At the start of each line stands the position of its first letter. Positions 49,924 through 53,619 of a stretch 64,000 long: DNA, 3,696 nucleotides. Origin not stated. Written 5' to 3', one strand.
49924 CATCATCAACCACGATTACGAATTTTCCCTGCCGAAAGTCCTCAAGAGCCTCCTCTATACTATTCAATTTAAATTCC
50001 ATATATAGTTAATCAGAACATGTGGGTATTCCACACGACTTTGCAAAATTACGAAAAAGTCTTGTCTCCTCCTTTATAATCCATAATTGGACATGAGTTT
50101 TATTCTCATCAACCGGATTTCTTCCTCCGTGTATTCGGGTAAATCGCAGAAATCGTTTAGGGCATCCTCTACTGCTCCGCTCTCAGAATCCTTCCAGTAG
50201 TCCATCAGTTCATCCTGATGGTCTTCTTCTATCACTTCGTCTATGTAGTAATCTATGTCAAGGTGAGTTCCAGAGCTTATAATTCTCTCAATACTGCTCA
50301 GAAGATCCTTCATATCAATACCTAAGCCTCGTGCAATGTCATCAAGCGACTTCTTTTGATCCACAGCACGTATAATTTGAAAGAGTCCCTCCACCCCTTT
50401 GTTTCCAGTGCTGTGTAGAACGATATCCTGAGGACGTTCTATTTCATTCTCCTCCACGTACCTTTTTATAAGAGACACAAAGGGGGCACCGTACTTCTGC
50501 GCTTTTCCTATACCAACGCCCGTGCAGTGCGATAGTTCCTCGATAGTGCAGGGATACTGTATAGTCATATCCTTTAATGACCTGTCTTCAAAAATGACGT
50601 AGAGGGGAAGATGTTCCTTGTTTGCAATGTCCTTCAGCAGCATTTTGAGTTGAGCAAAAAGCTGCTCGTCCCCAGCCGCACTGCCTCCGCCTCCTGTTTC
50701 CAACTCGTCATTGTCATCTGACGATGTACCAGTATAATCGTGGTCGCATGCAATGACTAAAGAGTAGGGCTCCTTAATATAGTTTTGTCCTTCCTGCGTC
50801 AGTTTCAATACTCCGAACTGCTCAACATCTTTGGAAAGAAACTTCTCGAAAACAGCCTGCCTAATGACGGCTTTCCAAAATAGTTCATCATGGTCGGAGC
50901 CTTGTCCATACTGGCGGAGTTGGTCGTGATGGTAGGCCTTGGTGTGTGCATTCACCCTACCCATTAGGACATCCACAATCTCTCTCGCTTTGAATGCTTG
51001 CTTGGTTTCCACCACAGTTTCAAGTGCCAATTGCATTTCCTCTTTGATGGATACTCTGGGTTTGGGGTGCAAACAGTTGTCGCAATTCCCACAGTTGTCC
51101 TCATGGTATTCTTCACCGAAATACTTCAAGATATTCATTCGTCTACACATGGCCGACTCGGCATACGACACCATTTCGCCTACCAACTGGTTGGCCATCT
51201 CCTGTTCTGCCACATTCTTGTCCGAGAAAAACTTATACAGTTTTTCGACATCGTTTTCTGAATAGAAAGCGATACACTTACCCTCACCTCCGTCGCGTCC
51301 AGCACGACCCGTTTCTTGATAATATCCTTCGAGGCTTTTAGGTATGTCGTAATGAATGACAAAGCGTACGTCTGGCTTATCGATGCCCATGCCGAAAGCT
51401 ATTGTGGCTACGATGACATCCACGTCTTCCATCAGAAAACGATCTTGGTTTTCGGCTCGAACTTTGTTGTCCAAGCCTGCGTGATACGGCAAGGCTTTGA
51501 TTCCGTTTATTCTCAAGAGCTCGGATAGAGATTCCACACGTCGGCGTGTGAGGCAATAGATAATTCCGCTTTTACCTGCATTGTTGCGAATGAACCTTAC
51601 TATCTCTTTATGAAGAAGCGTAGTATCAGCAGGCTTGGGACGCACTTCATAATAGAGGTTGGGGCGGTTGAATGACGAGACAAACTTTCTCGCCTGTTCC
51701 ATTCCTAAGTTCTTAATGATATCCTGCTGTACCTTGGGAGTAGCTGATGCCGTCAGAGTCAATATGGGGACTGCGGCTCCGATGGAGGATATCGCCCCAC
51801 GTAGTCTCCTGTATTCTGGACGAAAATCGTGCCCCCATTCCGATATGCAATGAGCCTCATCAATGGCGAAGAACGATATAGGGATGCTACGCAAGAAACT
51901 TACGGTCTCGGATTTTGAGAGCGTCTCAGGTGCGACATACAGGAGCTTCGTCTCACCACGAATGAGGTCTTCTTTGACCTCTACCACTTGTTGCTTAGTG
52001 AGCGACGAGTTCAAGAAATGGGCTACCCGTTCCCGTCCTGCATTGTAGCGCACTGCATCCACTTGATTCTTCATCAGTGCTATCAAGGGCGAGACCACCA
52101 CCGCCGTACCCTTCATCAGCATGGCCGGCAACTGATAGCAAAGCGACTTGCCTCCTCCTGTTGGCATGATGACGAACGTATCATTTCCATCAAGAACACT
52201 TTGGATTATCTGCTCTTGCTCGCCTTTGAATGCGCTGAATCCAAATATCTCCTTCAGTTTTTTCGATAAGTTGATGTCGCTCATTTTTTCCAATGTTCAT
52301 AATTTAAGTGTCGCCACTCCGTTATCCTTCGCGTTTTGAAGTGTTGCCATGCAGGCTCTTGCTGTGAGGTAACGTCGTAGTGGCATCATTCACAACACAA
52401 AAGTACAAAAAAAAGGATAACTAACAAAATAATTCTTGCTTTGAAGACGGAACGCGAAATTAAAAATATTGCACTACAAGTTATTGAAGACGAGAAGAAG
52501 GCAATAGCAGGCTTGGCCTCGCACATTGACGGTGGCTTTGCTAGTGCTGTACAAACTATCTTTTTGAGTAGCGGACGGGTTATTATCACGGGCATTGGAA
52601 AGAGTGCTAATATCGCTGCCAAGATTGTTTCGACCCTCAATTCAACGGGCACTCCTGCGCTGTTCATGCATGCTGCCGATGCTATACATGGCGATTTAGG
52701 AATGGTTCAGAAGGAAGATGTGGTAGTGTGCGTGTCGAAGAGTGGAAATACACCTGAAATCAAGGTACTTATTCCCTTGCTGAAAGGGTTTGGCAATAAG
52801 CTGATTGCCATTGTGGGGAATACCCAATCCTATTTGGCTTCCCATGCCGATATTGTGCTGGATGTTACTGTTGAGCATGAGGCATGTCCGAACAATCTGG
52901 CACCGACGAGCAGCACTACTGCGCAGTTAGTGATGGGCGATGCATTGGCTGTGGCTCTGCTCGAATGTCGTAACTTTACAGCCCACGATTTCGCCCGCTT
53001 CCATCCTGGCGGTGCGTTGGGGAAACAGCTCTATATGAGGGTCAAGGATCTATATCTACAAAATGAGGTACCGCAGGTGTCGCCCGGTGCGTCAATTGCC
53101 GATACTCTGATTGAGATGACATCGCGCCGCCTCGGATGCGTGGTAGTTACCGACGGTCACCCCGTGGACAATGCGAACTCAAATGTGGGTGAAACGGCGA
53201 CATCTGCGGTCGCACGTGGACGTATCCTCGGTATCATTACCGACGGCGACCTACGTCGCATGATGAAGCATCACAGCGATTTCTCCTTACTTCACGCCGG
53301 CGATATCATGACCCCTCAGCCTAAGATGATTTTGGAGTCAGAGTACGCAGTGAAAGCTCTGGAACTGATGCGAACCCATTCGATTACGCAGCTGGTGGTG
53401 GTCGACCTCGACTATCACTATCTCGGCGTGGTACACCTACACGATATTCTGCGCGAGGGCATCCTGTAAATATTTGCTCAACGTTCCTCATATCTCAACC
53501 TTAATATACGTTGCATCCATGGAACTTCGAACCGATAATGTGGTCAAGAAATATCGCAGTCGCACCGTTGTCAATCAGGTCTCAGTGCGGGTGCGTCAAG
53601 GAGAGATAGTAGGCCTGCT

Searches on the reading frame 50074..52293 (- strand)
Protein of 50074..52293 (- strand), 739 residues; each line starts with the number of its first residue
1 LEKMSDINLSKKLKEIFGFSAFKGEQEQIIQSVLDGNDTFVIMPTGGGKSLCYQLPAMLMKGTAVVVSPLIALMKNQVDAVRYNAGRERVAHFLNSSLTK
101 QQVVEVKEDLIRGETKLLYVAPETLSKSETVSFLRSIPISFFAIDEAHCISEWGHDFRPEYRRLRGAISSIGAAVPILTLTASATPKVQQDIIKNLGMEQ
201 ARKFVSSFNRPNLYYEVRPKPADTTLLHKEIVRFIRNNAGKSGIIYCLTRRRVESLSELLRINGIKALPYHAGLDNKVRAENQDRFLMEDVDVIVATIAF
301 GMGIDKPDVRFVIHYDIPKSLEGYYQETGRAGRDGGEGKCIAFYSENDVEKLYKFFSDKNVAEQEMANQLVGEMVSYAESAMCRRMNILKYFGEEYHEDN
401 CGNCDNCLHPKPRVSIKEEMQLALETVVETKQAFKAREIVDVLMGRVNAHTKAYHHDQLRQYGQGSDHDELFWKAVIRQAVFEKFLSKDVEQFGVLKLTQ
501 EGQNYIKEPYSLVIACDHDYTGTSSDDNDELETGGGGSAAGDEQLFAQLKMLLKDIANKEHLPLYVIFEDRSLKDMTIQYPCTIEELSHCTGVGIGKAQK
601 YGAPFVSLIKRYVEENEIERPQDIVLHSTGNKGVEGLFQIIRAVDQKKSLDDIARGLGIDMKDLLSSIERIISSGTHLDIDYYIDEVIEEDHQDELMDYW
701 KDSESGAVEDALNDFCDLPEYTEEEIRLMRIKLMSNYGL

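Call 95: search_protein_families(library=pfam, proteins=[window:50074-52293:-])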
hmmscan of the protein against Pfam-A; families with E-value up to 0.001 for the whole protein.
window:50074-52293:- (739 aa): 6 families
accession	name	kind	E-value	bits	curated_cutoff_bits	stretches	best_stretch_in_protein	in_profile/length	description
PF00270.35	DEAD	-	2.6e-24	86.2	26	1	26-188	4-163/167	DEAD/DEAH box helicase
PF00271.37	Helicase_C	-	5.3e-22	78.6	23.5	1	231-335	6-110/110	Helicase conserved C-terminal domain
PF09382.16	RQC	-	6.4e-22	78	23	1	416-517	7-108/114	RQC domain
PF16124.10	RecQ_Zn_bind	-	1.7e-16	61.2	25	1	347-408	2-66/66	RecQ zinc-binding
PF21220.3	RecQ-1-like_HTH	-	3.1e-15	56.5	27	1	639-684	6-51/51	RecQ-1-like, helix-turn-helix domain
PF00570.28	HRDC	-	6.7e-12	45.6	23.8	1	543-609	2-68/68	HRDC domain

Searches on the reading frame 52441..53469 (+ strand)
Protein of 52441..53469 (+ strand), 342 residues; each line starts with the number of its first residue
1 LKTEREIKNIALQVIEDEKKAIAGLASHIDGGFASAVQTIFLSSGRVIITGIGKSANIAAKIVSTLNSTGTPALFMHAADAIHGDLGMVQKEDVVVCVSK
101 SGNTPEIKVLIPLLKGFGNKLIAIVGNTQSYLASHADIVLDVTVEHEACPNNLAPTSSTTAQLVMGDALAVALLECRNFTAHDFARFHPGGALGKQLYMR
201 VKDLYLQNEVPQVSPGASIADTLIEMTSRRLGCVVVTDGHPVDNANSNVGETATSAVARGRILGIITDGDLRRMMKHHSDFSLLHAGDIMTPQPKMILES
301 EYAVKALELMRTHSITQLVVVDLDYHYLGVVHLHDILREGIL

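Call 95: search_protein_families(library=pfam, proteins=[window:52441-53469:+])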
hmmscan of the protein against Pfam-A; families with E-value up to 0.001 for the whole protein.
window:52441-53469:+ (342 aa): 2 families
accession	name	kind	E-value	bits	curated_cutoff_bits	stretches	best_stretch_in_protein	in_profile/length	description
PF01380.27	SIS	-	5.1e-28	97.9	25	1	42-172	3-131/131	SIS domain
PF00571.33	CBS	-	1.9e-16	60.5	24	1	286-339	1-54/57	CBS domain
